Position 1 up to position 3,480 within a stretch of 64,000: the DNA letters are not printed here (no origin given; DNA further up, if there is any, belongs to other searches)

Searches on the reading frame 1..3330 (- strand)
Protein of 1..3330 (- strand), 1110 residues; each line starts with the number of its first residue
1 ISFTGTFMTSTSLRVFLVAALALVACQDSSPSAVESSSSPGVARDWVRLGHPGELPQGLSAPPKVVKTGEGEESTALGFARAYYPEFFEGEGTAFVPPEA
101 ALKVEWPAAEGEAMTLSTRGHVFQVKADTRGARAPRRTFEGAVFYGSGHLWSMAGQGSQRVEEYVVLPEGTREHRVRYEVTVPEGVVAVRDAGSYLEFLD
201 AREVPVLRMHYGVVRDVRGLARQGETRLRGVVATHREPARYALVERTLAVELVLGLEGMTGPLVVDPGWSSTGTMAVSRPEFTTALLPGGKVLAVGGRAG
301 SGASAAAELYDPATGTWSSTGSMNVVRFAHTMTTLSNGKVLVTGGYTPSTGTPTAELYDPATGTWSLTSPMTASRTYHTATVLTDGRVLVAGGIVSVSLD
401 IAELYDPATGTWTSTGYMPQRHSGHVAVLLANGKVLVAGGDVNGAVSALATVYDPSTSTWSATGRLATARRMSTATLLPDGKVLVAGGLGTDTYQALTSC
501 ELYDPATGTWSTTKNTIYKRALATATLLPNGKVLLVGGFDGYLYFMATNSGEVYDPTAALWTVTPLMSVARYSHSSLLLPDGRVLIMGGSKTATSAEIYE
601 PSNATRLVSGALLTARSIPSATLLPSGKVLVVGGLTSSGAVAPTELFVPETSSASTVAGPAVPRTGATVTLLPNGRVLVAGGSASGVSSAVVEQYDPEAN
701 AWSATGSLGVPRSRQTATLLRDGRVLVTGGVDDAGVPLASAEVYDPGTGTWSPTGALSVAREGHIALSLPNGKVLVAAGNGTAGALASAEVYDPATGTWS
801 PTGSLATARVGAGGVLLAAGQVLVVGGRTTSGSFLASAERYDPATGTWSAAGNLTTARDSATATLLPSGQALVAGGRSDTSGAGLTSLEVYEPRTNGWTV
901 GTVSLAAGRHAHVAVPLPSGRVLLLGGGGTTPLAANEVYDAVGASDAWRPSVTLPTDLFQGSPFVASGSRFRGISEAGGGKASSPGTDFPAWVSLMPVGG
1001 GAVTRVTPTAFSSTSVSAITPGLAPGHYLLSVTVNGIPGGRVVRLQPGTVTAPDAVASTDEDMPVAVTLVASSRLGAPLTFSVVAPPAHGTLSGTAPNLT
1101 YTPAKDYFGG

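Call 18: search_protein_families(library=pfam, max_evalue=0.00001, proteins=[window:1-3330:-])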
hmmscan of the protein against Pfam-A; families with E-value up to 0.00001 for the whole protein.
seq(1110 aa): 10 families
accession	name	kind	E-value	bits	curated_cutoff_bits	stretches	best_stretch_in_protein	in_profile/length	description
PF01344.31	Kelch_1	-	3.9e-80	263.3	20.1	5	722-753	11-41/46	Kelch motif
PF13964.12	Kelch_6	-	6.2e-78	254.9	25.3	1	328-375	3-50/50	Kelch motif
PF13418.12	Kelch_4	-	7.3e-74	244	21.6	3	808-854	1-47/49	Galactose oxidase, central domain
PF13415.12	Kelch_3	-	7.3e-49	163.5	22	2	821-865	3-47/48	Galactose oxidase, central domain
PF07646.21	Kelch_2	-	3.8e-47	156.3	21.3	0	284-323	6-47/48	Kelch motif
PF24681.1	Kelch_KLHDC2_KLHL20_DRC7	-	1e-42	146.4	50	4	284-488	3-221/221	KLHDC2/KLHL20/DRC7 Kelch-repeats domain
PF25210.1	Kelch_FKB95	-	8.7e-36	124.3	70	2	432-561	42-162/268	FKB95, Kelch-repeats domain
PF24981.1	Beta-prop_ATRN-LZTR1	-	2.5e-34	119.3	50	1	306-543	16-284/289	Attractin/LZTR1 beta-propeller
PF07250.17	Glyoxal_oxid_N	-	7.1e-29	101.2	37.5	0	427-496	72-143/243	Glyoxal oxidase N-terminus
PF24996.1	NANM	-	1.6e-13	50.7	45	0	458-542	41-128/350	N-acetylneuraminate epimerase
